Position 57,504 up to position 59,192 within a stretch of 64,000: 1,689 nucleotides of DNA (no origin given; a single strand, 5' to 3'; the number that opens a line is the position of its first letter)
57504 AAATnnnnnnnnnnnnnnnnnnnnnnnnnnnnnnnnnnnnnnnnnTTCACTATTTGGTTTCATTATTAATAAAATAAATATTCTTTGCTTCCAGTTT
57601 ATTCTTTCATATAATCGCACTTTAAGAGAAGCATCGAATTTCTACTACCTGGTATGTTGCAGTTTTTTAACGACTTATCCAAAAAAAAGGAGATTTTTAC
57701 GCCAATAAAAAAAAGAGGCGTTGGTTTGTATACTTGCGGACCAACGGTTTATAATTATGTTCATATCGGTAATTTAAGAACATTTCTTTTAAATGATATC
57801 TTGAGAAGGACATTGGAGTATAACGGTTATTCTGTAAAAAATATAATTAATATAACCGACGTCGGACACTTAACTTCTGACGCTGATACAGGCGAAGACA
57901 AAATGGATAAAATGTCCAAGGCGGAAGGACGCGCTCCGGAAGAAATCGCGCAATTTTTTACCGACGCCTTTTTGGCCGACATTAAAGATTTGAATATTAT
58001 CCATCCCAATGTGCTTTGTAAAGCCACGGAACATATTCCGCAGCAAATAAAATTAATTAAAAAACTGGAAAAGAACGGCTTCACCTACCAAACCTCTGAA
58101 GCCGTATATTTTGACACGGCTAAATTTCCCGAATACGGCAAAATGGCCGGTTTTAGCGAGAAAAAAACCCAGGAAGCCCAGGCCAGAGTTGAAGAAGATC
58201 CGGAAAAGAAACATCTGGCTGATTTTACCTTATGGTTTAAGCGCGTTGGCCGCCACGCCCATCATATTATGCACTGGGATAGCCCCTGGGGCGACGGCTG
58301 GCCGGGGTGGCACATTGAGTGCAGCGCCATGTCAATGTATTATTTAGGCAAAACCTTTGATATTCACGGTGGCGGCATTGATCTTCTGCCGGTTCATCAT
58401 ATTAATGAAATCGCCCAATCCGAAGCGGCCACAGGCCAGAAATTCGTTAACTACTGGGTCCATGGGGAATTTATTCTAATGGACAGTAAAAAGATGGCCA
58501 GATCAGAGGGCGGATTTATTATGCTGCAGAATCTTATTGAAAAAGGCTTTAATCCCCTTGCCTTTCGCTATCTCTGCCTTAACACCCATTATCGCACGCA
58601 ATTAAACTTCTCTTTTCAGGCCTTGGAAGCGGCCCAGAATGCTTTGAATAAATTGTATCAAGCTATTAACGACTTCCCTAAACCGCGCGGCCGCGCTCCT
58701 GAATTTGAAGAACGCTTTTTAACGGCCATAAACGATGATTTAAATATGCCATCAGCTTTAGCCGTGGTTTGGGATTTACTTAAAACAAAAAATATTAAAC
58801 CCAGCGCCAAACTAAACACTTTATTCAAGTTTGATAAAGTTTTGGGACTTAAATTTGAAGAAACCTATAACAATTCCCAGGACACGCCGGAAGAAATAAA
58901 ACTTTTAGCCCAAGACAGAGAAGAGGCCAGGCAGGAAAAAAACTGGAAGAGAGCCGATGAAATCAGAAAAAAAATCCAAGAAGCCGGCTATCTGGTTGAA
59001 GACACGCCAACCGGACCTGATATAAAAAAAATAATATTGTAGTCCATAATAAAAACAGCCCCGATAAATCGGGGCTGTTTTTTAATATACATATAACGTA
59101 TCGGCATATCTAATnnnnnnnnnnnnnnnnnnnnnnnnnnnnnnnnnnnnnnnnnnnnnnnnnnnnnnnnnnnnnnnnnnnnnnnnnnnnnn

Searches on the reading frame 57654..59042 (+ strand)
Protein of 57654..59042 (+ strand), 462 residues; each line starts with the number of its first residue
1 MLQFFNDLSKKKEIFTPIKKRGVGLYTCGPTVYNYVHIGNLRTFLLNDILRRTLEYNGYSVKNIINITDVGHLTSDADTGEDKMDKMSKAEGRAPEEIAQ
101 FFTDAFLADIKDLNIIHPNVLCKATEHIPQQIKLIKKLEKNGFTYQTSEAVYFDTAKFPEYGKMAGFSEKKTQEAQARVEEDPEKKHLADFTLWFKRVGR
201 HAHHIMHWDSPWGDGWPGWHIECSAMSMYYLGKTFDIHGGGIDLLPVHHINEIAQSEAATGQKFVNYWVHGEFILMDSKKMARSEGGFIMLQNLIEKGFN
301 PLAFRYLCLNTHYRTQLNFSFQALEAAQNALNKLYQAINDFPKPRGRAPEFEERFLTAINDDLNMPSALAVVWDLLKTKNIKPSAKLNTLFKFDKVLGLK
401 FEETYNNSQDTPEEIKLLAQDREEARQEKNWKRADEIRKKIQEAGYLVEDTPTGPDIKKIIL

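Call 8: search_protein_families(library=pfam, proteins=[window:57654-59042:+])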
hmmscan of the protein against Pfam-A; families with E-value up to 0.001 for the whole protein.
window:57654-59042:+ (462 aa): 5 families
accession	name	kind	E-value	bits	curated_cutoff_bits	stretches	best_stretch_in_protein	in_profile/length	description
PF01406.26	tRNA-synt_1e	-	1.1e-90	304.6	27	1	15-328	2-300/301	tRNA synthetases class I (C) catalytic domain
PF09334.17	tRNA-synt_1g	-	9.2e-10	38.3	20.1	1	33-156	11-125/391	tRNA synthetases class I (M)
PF23493.1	CysS_C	-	2.3e-07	31.2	23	1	410-452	3-45/51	Cysteinyl-tRNA ligase anticodon binding domain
PF01921.24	tRNA-synt_1f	-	3.8e-05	23.2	27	0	25-71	25-71/360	tRNA synthetases class I (K)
PF09190.17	DALR_2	-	0.00011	23.2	22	1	354-389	1-45/57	DALR domain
